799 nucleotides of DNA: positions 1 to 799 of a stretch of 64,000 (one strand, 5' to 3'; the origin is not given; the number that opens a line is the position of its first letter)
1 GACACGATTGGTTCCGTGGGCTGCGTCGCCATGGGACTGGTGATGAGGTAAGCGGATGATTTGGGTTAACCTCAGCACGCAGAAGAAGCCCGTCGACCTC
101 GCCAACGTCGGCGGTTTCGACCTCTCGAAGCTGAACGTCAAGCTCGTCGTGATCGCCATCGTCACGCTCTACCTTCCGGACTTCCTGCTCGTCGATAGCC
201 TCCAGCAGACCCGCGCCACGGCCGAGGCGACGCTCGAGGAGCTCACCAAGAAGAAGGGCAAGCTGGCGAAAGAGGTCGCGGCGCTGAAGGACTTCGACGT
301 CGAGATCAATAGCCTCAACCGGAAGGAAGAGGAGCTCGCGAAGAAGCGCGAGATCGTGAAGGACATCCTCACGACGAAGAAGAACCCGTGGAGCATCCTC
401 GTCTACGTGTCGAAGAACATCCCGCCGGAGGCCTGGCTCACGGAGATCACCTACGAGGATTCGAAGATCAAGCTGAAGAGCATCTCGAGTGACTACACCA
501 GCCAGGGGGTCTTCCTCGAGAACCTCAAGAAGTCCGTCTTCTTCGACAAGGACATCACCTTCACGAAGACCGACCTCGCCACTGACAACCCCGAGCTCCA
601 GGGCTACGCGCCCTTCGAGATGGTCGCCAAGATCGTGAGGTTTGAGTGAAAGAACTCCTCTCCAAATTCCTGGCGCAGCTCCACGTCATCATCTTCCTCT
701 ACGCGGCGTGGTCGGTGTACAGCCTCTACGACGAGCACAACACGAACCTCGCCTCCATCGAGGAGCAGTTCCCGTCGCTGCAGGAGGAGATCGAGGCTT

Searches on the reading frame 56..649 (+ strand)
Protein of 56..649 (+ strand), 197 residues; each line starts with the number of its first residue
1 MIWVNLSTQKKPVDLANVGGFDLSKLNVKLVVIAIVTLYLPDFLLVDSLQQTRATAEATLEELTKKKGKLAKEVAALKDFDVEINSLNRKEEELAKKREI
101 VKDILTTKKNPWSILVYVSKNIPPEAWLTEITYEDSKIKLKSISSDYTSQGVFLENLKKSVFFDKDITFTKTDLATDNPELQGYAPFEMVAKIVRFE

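Call 15: search_protein_families(library=pfam, proteins=[window:56-649:+], max_evalue=0.00001)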
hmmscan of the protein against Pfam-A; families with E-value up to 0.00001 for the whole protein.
window:56-649:+ (197 aa): 1 family
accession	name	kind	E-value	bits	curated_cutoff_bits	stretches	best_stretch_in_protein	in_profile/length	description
PF05137.18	PilN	-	1.4e-08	35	22.8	1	117-179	5-64/78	Fimbrial assembly protein (PilN)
